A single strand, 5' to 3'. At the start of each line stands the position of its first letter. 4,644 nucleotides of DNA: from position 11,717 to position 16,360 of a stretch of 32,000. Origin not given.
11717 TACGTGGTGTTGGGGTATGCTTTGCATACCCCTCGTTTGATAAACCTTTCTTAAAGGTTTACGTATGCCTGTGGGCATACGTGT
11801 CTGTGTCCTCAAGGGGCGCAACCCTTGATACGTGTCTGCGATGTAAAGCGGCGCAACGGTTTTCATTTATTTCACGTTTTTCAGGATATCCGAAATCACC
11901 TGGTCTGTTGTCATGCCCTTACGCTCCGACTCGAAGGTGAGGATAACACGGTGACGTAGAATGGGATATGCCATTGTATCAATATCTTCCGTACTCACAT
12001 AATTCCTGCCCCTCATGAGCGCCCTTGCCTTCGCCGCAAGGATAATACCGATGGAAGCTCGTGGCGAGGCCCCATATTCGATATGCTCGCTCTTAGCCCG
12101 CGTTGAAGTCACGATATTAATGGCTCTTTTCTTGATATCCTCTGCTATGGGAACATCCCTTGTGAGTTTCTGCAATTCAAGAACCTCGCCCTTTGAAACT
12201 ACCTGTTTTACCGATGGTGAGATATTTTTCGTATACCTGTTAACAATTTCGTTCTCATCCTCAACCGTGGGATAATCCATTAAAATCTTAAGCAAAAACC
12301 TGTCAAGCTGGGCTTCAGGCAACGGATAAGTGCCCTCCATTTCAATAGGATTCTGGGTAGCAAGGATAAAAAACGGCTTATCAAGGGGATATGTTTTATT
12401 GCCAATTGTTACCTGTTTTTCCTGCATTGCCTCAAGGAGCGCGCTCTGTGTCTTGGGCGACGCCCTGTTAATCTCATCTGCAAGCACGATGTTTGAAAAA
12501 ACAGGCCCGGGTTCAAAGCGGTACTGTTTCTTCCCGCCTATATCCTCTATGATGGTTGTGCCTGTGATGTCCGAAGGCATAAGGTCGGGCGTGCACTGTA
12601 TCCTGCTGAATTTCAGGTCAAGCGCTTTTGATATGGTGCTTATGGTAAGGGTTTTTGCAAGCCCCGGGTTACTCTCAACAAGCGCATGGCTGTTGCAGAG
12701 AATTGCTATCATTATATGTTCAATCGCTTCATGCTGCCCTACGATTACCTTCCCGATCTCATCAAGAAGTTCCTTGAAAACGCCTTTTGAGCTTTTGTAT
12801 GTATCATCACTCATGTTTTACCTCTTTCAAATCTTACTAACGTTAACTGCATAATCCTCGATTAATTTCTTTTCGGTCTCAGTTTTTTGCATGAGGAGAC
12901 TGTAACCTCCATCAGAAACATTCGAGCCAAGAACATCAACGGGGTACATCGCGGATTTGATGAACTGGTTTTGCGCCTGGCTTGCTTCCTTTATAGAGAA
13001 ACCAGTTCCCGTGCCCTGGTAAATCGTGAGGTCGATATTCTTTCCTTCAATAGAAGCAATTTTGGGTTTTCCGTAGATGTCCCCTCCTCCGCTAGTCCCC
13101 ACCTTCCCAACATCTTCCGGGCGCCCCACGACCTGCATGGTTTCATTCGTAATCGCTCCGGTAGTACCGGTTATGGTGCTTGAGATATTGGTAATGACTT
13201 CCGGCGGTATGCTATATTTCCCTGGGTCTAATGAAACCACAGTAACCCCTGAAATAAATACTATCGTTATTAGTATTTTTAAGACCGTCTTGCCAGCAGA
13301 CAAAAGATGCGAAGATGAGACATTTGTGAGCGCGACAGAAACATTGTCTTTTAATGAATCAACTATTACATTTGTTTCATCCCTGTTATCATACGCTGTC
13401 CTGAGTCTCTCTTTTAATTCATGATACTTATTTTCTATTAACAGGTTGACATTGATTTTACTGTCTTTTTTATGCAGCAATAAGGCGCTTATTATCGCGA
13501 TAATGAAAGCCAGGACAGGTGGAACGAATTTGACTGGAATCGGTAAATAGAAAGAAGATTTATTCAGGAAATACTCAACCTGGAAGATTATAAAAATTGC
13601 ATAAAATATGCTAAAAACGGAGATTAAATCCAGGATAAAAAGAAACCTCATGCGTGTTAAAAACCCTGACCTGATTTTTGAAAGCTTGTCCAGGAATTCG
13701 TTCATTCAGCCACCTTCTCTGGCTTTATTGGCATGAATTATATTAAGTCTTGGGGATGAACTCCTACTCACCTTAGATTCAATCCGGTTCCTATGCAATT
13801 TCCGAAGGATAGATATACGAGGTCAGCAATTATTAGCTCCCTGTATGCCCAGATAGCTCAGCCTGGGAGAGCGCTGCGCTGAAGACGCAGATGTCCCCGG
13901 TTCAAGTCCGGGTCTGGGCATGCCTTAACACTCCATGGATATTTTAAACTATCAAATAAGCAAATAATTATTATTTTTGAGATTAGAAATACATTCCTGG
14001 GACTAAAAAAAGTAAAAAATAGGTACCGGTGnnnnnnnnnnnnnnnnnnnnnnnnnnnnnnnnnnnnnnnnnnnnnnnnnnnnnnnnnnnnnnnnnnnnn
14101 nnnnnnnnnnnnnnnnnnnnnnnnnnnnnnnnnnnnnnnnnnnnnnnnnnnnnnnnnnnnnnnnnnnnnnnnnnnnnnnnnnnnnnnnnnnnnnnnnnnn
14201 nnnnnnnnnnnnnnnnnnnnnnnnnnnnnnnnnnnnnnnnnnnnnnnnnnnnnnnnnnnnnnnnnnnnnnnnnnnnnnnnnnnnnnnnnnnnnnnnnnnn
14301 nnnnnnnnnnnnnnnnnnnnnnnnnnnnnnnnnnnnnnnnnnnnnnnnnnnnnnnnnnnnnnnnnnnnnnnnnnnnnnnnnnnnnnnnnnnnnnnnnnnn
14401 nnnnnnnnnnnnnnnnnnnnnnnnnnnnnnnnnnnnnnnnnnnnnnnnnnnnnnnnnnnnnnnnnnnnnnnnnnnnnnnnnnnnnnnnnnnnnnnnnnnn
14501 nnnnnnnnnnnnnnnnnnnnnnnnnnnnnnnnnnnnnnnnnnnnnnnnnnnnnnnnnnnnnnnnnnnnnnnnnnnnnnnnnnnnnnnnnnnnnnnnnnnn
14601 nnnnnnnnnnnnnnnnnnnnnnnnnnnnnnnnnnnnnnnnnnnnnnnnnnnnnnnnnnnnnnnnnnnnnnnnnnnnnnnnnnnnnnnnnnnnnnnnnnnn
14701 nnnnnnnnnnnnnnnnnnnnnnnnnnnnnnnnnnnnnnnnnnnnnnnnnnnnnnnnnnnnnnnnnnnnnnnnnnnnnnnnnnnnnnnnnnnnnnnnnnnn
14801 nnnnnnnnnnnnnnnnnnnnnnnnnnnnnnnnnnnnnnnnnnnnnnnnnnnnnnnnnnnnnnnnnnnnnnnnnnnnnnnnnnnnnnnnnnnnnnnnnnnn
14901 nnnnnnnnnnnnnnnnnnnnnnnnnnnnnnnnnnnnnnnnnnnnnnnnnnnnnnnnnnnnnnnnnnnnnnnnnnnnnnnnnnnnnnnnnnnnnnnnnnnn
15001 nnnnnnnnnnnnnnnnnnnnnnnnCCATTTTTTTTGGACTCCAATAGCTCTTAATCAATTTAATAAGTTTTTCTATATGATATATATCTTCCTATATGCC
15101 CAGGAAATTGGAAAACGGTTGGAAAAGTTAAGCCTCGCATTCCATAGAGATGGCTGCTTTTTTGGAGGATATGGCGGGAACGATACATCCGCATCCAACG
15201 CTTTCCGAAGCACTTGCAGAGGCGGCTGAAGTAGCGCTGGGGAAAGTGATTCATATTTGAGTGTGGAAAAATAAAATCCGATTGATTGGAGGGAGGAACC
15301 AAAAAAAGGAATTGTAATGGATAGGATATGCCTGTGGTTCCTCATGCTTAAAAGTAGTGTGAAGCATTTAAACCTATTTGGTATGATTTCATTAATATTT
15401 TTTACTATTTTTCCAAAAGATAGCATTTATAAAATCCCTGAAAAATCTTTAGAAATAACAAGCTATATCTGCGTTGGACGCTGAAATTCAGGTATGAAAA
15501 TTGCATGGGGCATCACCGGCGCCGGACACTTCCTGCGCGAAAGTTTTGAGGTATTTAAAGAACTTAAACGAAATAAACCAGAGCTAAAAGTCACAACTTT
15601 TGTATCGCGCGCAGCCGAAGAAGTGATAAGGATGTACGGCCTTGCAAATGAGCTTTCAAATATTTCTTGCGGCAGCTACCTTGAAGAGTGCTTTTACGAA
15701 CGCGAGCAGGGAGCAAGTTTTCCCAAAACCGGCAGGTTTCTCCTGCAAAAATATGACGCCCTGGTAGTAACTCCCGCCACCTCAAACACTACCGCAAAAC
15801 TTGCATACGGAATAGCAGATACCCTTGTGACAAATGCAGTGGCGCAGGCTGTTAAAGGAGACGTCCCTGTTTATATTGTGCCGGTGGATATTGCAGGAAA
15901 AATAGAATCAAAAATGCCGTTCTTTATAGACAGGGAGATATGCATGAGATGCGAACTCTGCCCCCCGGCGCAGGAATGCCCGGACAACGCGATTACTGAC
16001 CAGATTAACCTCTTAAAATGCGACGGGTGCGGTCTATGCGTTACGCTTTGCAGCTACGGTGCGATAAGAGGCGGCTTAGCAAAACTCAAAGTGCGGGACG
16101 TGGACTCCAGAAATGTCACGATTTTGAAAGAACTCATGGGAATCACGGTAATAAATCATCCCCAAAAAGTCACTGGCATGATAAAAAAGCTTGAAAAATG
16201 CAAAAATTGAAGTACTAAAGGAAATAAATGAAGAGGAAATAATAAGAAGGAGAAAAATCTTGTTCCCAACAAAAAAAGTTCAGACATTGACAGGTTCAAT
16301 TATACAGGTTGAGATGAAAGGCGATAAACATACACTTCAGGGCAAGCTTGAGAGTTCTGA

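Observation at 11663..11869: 200-bp spacer inside the MoxR operon consists of six back-to-back perfect hairpins and is exactly spanned by a 67-codon basic ORF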

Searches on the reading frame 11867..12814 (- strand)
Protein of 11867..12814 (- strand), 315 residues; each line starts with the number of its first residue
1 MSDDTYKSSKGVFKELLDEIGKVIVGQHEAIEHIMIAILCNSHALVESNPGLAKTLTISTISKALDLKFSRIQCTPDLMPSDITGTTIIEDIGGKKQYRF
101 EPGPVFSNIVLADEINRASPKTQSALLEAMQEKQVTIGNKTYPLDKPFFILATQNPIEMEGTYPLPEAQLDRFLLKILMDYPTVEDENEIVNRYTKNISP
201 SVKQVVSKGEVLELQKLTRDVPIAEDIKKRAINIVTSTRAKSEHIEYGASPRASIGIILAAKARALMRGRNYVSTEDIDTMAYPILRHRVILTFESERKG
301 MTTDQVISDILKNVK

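Call 9: search_protein_families(library=pfam, proteins=[window:11867-12814:-])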
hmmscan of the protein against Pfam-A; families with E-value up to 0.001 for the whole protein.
window:11867-12814:- (315 aa): 6 families
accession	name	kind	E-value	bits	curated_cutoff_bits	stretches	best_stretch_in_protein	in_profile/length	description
PF07726.17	AAA_3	-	3.9e-62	208.4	27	1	43-175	1-131/131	ATPase family associated with various cellular activities (AAA)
PF17863.7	AAA_lid_2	-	3.1e-21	75.3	22.7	1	241-310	5-74/74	AAA lid domain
PF07728.20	AAA_5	-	4.7e-12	46.5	22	1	49-173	7-139/139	AAA domain (dynein-related subfamily)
PF20030.5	bpMoxR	-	2.1e-10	40.5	27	1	14-188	4-175/205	MoxR domain in the MoxR-vWA-beta-propeller ternary systems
PF00004.35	AAA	-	0.00018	22.4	21.2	1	48-158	5-113/131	ATPase family associated with various cellular activities (AAA)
PF00493.29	MCM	-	0.00076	19.1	23.3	0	37-158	53-175/224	MCM P-loop domain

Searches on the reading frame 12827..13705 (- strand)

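Call 9: search_protein_families(library=pfam, proteins=[window:12827-13705:-])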
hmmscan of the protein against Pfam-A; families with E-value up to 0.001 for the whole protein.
window:12827-13705:- (292 aa): 1 family
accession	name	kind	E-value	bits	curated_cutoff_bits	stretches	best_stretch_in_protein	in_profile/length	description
PF24334.1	DUF7502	-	5.8e-10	39.4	27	1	89-209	100-223/281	Family of unknown function (DUF7502)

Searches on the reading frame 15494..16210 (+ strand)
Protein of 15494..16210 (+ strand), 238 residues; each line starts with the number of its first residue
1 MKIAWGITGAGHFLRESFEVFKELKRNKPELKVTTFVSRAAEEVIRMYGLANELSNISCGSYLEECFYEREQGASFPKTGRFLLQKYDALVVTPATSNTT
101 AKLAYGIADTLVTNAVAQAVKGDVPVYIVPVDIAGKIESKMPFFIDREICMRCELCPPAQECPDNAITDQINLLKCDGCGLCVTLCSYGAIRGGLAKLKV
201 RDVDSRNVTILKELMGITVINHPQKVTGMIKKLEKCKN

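Call 9: search_protein_families(library=pfam, proteins=[window:15494-16210:+])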
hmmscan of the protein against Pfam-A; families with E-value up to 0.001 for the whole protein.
window:15494-16210:+ (238 aa): 5 families
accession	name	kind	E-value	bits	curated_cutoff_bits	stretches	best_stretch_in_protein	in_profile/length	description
PF02441.25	Flavoprotein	-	1.7e-23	83.5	22.7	1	1-133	1-107/162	Flavoprotein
PF00037.32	Fer4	-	2.1e-07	30.9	21.1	1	171-192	3-24/24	4Fe-4S binding domain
PF12838.12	Fer4_7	-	5.7e-06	27.1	27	0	175-192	1-18/52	4Fe-4S dicluster domain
PF12837.12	Fer4_6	-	4.6e-05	23.6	25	1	172-191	5-24/24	4Fe-4S binding domain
PF12797.12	Fer4_2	-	0.00024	21.3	24.5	0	171-187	5-21/22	4Fe-4S binding domain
